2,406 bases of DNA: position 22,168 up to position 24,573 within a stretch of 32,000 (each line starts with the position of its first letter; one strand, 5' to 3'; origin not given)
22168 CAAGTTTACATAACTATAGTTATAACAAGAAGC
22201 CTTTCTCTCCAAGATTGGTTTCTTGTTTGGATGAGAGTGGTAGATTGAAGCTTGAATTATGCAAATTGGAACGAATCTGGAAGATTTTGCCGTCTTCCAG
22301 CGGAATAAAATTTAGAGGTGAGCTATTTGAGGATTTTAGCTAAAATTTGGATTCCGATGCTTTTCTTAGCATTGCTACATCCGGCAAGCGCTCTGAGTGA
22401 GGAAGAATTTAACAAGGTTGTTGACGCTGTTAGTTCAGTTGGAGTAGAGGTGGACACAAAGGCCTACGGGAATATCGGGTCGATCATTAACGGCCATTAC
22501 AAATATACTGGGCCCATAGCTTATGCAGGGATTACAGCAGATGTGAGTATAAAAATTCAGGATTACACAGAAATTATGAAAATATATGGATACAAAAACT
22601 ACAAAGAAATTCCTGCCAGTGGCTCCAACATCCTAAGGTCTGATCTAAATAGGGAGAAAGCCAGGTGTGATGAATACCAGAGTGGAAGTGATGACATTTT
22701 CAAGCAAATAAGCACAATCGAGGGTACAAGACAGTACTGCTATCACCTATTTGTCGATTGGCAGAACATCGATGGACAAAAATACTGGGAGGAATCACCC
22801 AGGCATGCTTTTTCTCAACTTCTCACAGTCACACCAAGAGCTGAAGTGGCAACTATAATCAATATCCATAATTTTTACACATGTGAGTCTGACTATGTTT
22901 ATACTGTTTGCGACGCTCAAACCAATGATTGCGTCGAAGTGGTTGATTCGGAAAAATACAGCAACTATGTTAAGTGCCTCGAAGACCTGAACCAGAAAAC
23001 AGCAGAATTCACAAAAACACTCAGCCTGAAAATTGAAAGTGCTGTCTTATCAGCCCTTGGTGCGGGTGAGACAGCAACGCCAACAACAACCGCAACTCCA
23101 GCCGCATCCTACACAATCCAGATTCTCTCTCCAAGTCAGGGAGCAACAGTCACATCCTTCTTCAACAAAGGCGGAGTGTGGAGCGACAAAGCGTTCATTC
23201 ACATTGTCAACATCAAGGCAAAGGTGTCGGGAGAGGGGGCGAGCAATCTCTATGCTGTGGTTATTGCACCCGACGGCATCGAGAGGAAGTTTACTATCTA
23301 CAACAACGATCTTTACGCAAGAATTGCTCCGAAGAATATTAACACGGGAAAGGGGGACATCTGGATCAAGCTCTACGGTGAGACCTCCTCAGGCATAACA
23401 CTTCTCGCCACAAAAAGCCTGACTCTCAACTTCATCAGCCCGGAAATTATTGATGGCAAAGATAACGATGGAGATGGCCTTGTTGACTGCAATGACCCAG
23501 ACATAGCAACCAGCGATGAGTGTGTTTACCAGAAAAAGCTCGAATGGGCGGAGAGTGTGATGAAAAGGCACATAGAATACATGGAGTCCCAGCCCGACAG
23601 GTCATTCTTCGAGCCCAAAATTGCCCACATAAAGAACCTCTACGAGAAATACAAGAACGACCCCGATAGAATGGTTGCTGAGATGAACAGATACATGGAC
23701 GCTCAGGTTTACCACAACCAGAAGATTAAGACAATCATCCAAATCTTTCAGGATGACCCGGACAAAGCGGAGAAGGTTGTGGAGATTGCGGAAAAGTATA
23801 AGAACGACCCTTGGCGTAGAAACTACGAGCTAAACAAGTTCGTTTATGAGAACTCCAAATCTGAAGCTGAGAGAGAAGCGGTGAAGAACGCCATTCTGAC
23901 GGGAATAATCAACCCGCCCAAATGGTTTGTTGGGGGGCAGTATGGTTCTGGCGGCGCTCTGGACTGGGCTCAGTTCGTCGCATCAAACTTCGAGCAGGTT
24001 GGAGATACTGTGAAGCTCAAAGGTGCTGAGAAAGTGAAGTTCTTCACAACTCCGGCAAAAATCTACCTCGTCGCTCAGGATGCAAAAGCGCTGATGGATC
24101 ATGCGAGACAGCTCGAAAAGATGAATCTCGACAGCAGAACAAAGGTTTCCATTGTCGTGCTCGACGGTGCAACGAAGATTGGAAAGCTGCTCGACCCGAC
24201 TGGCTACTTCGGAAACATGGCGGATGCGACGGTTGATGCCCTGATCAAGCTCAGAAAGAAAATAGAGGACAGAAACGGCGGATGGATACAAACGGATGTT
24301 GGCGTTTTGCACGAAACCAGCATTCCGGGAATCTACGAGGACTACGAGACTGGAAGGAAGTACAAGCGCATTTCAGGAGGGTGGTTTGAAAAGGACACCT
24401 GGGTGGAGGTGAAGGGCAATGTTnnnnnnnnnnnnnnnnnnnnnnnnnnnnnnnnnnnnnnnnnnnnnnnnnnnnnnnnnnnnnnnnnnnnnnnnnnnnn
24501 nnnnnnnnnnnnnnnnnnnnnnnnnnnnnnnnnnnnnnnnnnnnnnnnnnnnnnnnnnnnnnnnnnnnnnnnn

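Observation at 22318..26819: Translationally coupled five-gene cluster encoding only exported, membrane or lipoproteins of no recognisable family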

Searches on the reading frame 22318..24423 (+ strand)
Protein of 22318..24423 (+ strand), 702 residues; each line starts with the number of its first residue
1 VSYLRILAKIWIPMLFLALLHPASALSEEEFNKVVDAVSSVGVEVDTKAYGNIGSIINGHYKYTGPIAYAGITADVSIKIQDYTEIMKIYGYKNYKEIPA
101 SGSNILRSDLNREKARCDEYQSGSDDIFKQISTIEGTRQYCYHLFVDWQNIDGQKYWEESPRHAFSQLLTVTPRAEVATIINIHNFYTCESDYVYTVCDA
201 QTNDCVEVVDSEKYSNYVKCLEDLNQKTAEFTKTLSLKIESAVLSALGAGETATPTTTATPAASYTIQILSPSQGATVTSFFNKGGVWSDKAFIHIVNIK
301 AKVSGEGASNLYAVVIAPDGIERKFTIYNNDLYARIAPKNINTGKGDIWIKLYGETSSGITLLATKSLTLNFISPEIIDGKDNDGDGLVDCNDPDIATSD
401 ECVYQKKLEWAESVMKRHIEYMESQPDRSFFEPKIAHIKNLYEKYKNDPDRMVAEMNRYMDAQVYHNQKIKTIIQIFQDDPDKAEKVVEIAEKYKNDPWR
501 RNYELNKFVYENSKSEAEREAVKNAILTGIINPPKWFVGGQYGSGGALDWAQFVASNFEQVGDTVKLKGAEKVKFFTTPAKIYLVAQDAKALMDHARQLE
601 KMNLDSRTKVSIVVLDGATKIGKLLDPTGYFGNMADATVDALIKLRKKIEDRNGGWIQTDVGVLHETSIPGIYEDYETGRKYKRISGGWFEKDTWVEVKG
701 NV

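Call 7: search_protein_families(library=pfam, proteins=[window:22318-24423:+], max_evalue=1)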
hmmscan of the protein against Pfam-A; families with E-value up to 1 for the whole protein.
window:22318-24423:+ (702 aa): 1 family
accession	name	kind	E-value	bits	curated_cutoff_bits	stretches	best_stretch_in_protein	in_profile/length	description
PF16078.10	2-oxogl_dehyd_N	-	0.15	12.1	27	1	436-450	10-24/41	2-oxoglutarate dehydrogenase N-terminus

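Call 8: search_protein_families(library=ncbifam, proteins=[window:22318-24423:+], max_evalue=1)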
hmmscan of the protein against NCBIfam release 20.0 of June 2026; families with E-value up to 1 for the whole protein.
window:22318-24423:+ (702 aa): 2 families
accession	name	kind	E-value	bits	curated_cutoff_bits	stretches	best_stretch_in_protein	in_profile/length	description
NF033662.1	acid_disulf_rpt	repeat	0.00017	21.3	41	1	379-401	9-31/32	acidic double-disulfide repeat-containing protein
TIGR03592.1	yidC_oxa1_cterm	subfamily_domain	0.5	10.4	84.3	0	437-460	37-60/191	membrane protein insertase YidC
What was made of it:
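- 23443..23526 (+): O1 acidic DxDxDG / disulfide repeat (residues 376-403, Cys391 and Cys402). NCBIfam NF033662 gives E 1.7e-4 at 21.3 bits, below the cut-off of 41 (call 8).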

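Call 9: find_homologous_proteins(query=window:22318-24423:+, max_evalue=0.001)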
Query window:22318-24423:+ (702 aa): 10 proteins with E <= 0.001 among 8000 candidates.
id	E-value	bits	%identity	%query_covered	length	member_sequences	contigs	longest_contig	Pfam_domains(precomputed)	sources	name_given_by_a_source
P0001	0.0e+0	1602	100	100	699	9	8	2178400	-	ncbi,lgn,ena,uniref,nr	ncbi:hypothetical protein [Archaeoglobus fulgidus]|uniref:hypothetical protein n=1 Tax=Archaeoglobus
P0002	1.3e-279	947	100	59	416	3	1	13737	-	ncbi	-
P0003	1.3e-147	511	53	64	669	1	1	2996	-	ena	-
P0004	4.4e-147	509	54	62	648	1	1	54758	-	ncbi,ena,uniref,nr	ncbi:hypothetical protein [Thermococcus sp.]|uniref:hypothetical protein n=1 Tax=Thermococcus sp. Ta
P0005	1.1e-146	508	53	64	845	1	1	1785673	-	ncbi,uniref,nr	ncbi:hypothetical protein [Thermococcus pacificus]|uniref:hypothetical protein n=1 Tax=Thermococcus 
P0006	1.5e-144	501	50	70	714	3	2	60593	-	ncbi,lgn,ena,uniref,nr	ncbi:hypothetical protein [Thermococcus sp.]|uniref:hypothetical protein n=1 Tax=Thermococcus sp. Ta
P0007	5.1e-144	499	52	65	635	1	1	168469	-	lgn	-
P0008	3.7e-139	483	53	62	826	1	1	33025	-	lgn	-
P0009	1.0e-24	105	40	24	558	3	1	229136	-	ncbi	-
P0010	9.7e-5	39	52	4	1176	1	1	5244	PF23623.2,PF18962.8,PF17802.8,PF13620.13,PF22904.4,PF17210.10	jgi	jgi:archaellum component FlaF (FlaF/FlaG flagellin family)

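Call 10: search_solved_structures(query=window:22318-24423:+, max_evalue=1)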
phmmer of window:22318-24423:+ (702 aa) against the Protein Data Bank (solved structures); distinct sequences matched with E-value up to 1: 16.
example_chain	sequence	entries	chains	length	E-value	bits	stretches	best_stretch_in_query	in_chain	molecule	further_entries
7plp_A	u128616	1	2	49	0.0021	19.5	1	379-402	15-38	Teneurin-4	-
9igs_A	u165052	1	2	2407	0.0031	18.9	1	378-432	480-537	Isoform A1B1 of Teneurin-3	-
8r50_B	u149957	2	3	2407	0.0032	18.9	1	378-432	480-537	Teneurin-3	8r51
6cmx_A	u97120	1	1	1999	0.0053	18.2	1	360-402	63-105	Teneurin-2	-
8r54_A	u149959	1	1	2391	0.0076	17.6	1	378-432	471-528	Teneurin-3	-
8bhf_n1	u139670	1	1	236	0.21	12.9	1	414-512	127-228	CCR4-NOT transcription complex subunit 3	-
8fia_A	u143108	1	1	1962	0.23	12.7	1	379-404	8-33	Teneurin-m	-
9g41_A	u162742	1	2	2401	0.25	12.6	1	377-402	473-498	Teneurin transmembrane protein 2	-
9g42_A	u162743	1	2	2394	0.25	12.6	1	377-402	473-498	Teneurin transmembrane protein 2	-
9g2f_A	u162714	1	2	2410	0.25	12.6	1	377-402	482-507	Teneurin transmembrane protein 2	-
9g2h_A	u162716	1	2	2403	0.26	12.6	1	377-402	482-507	Teneurin transmembrane protein 2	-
6vhh_A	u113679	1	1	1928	0.31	12.3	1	378-402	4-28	Teneurin-2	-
7bam_A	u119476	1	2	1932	0.32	12.3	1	379-402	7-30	Teneurin-4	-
7ban_A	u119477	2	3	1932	0.32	12.3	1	379-402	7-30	Teneurin-4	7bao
9c3h_SB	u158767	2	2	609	0.54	11.5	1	415-515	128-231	CCR4-NOT transcription complex subunit 3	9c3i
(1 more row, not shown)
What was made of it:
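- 23443..23526 (+): PDB phmmer matches the teneurin Cys-rich domain at E 2e-3 (call 10).
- Closest known: Acidic double-disulfide repeat. Same: O1 residues 379-402 align to both (calls 8, 10).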

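Call 12: find_encoding_contigs(protein=P0005, flank=10000, max_places=2)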
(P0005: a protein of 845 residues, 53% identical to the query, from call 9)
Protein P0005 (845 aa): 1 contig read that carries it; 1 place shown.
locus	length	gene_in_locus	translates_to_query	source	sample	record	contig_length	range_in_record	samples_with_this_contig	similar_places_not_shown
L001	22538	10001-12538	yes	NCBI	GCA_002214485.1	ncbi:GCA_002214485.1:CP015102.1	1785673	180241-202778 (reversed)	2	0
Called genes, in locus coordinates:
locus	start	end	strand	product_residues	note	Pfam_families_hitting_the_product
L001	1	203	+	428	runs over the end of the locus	PF00939:Na_sulph_symp, PF02040:ArsB, PF03600:CitMHS, PF06450:NhaB (weak), PF16980:CitMHS_2 (weak), PF00939:Na_sulph_symp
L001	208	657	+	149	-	PF00582:Usp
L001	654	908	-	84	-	-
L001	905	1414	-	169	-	PF13412:HTH_24 (weak), PF24266:HTH_HVO_0163_N, PF13545:HTH_Crp_2 (weak), PF25213:HVO_A0261_N (weak), PF12840:HTH_20, PF13412:HTH_24, PF01022:HTH_5, PF12802:MarR_2, +11 more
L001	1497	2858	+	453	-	PF01523:PmbA_TldD_1st, PF19290:PmbA_TldD_2nd, PF19289:PmbA_TldD_3rd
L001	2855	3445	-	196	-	-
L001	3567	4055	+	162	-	PF02915:Rubrerythrin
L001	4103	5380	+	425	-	PF01523:PmbA_TldD_1st, PF19290:PmbA_TldD_2nd (weak), PF19289:PmbA_TldD_3rd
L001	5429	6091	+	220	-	PF03192:DUF257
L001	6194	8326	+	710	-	PF00128:Alpha-amylase, PF02806:Alpha-amylase_C (weak), PF16657:Malt_amylase_C (weak), PF01833:TIG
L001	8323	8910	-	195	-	PF14470:bPH_3, PF09851:SHOCT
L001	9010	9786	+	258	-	PF03437:BtpA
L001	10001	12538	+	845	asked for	-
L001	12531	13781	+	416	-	-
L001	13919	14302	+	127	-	-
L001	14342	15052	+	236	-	PF27311:AF_1994_N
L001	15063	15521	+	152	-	-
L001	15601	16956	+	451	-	PF02878:PGM_PMM_I, PF02879:PGM_PMM_II, PF02880:PGM_PMM_III, PF00408:PGM_PMM_IV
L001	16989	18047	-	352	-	PF05763:DUF835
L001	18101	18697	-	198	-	PF27735:2-thiour_desulf_put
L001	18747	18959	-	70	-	PF01954:AF2212-like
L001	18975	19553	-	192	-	PF01121:CoaE (faint), PF13238:AAA_18, PF21448:DNMK (faint)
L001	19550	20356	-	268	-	-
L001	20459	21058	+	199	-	-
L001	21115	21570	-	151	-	PF01948:PyrI, PF02748:PyrI_C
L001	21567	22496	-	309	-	PF02729:OTCace_N, PF00185:OTCace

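Call 13: find_encoding_contigs(protein=P0006, flank=10000, max_places=2)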
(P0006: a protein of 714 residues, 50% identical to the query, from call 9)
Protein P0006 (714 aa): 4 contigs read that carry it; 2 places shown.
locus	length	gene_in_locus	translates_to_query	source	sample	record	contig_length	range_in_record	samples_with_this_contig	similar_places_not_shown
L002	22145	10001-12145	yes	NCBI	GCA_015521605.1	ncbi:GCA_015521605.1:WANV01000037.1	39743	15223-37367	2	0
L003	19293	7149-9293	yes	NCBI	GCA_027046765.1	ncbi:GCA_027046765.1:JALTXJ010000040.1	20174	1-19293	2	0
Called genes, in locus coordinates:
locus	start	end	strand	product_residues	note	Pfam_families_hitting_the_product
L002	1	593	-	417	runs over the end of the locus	PF17973:bMG10 (faint), PF01882:DUF58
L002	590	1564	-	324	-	PF20030:bpMoxR (faint), PF07726:AAA_3, PF07728:AAA_5, PF00004:AAA (weak), PF17863:AAA_lid_2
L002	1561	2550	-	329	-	PF27715:UCP019236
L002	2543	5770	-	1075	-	PF01841:Transglut_core, PF13620:CarboxypepD_reg (faint), PF16640:Big_3_5 (faint)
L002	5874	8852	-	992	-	PF01839:FG-GAP (faint), PF13517:FG-GAP_3, PF00801:PKD (weak), PF18911:PKD_4, PF22352:K319L-like_PKD (faint), PF00801:PKD, PF18911:PKD_4, PF00801:PKD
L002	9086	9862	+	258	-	PF03437:BtpA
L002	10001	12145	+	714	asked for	-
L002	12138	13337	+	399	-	-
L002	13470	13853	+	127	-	-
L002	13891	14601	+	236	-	PF27311:AF_1994_N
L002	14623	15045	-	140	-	-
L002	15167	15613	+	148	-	-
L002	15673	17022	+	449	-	PF02878:PGM_PMM_I, PF02879:PGM_PMM_II, PF02880:PGM_PMM_III, PF00408:PGM_PMM_IV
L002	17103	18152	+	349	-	-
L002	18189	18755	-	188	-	PF04307:YdjM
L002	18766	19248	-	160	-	PF12641:Flavodoxin_3 (faint), PF12724:Flavodoxin_5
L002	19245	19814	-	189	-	PF27735:2-thiour_desulf_put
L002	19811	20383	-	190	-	PF01121:CoaE (faint), PF01712:dNK (faint), PF13238:AAA_18, PF13671:AAA_33 (weak)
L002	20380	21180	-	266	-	-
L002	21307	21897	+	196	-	-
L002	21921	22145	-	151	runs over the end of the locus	PF01948:PyrI, PF02748:PyrI_C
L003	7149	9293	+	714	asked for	-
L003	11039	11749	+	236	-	PF27311:AF_1994_N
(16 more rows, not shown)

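Call 14: find_encoding_contigs(protein=P0009, flank=10000, max_places=2)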
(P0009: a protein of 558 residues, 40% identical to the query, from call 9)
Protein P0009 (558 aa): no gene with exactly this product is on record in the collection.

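Call 32: predict_structure(alignment_id=A1)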
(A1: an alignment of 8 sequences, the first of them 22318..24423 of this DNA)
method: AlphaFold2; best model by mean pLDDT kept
length: 702 residues; sequences in the alignment: 8
mean_pLDDT: 49.2   pTM: 0.26
mean pLDDT of the five models: 49.2, 48.3, 46.0, 44.5, 43.2
residues with pLDDT >= 90: 7; 70-90: 151; 50-70: 185; < 50: 359
segments of 3 or more residues with pLDDT < 50: 1-9, 11-263, 282-292, 376-399, 523-551, 624-634, 648-656, 687-691
pLDDT, mean of each block of 10 residues (from residue 1): 43 39 33 33 24 20 23 22 24 26 29 32 25 22 25 26 22 23 22 26 27 26 27 23 20 27 72 68 35 63 84 83 74 70 76 82 87 48 33 42 64 69 68 82 81 66 61 72 81 62 65 57 44 29 35 58 62 59 63 61 58 60 45 56 55 50 68 77 62 71 39
secondary structure, 60 per line:
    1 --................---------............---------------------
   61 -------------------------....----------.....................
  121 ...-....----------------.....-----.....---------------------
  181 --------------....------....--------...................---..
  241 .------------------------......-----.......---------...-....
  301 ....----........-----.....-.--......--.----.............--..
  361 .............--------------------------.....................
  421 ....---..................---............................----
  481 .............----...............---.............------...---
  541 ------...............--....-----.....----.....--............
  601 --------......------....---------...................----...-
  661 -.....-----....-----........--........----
elements in order (helices of 4 or more, strands of 3 or more residues): H3-18 H28-39 H86-89 H100-123 H125-128 E145-149 E155-159 E195-198 E205-208 H217-235 E266-271 E277-283 E293-295 E297-304 E309-316 E322-326 E331-336 E344-356 E359-373 H400-424 H428-445 H449-476 H481-493 H498-512 H516-528 H547-557 E558-561 E564-567 E573-577 E582-586 H589-600 E609-614 H621-624 E634-638 H639-652 E657-659 E662-666 E672-675 E681-688 E691-698
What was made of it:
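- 22393..23067 (+): O1 variable N-terminal 'head' (residues ~26-250, six Cys), followed by a Thr/Pro-rich linker (residues ~250-265). AF2 pLDDT is below 50 (call 32).
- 23110..23442 (+): O1 Ig-like beta-sandwich (residues ~265-375). AF2 pLDDT is 70-87 (call 32).
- Tried and rejected: AlphaFold2 of full O1 gave mean pLDDT 49 (call 32).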

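Call 33: search_protein_representatives(alignment_id=A1)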
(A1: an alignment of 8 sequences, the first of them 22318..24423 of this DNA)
Query: 8 sequences, 729 profile positions. Proteins with E-value up to 0.001 (for the whole library): 96; up to 1e-10: 31; up to 1e-30: 17. The best 96 are listed.
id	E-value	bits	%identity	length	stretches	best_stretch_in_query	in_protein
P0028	0.0e+00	1139.2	-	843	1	1-729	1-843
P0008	0.0e+00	1119.1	-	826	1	8-729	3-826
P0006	0.0e+00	1078.4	-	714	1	1-729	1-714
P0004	0.0e+00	1045.9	-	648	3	217-729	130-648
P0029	4.6e-270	914.8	-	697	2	151-729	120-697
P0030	5.6e-269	911.2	-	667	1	216-729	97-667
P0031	1.8e-268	909.5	-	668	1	271-729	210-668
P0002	1.2e-244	830.8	-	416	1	315-728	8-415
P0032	8.9e-236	801.4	-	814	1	93-726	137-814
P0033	1.3e-129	450.5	-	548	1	400-726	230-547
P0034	3.5e-98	346.6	-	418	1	399-726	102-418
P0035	2.6e-80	287.5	-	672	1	394-724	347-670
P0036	3.0e-75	270.7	-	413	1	397-726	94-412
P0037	5.3e-49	184.0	-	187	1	557-727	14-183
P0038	2.0e-39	152.3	-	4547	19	383-420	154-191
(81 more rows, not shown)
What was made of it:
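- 23527..24423 (+): O1 conserved C-terminal module: a helical bundle (residues ~404-530) plus an alpha/beta region (531-702). It contains the motifs PPKW-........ and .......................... It defines the family in the exhaustive HMM search (call 33).
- The family is far too rare for a general envelope function: about 17 clusters at E below 1e-30 among 1.84e9 representatives (call 33).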

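Call 48: search_protein_families(library=pfam, proteins=[L001:15063-15518:+], max_evalue=0.1)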
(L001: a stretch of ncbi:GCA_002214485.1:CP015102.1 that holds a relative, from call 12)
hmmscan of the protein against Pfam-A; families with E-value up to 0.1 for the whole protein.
L001:15063-15518:+ (152 aa): 0 families

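Call 59: find_encoding_contigs(protein=P0035, flank=8000, max_places=2)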
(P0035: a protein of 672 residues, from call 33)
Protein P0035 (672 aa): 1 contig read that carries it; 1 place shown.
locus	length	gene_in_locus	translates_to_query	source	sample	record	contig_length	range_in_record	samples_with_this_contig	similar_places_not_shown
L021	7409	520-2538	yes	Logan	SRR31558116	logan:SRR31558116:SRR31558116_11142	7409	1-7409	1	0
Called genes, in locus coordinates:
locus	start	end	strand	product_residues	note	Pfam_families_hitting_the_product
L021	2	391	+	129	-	?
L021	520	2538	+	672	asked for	-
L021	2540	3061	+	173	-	-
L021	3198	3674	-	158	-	PF21805:Imm5_like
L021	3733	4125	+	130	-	-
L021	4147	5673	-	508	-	PF13367:PrsW-protease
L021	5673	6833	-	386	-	PF00278:Orn_DAP_Arg_deC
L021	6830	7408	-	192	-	?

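Call 60: find_encoding_contigs(protein=P0033, flank=8000, max_places=2)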
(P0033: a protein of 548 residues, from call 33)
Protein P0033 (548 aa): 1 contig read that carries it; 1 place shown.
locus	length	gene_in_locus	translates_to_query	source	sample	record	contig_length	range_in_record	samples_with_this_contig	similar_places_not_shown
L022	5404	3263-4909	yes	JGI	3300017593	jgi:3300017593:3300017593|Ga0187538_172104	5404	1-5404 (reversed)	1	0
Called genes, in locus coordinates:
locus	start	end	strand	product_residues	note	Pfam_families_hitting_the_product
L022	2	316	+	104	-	?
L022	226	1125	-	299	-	PF00515:TPR_1, PF07719:TPR_2, PF13414:TPR_11, PF00515:TPR_1, PF07719:TPR_2, PF13414:TPR_11, PF13432:TPR_16, PF00515:TPR_1, +29 more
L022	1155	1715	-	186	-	PF22199:FKBP26_IF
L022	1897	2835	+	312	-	-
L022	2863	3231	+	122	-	PF18912:DZR_2 (faint), PF24460:DUF7575 (faint), PF12773:DZR, PF13240:Zn_Ribbon_1 (faint), PF21349:RUBY_RBDX (faint), PF12773:DZR (weak)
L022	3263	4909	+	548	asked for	-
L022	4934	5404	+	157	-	?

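Call 61: find_encoding_contigs(protein=P0034, flank=8000, max_places=2)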
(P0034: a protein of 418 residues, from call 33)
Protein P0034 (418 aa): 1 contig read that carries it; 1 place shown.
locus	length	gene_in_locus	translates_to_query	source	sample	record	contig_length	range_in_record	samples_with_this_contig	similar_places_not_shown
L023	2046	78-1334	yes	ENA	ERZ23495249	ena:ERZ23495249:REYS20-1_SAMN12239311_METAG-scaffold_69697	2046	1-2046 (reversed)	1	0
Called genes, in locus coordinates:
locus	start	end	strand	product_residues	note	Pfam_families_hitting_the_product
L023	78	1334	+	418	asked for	-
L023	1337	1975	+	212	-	-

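Call 74: search_protein_families(library=phrogs, proteins=[window:22327-24423:+], max_evalue=0.1)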
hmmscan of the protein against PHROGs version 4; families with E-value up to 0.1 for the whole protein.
window:22327-24423:+ (699 aa): 1 family
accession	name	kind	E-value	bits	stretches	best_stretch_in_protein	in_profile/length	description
phrog_3164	-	unknown function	0.0072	17.4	1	66-99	34-67/94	-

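Call 75: search_protein_families(library=padloc, proteins=[window:22327-24423:+], max_evalue=0.1)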
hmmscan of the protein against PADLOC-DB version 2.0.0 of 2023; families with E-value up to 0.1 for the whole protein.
window:22327-24423:+ (699 aa): 0 families
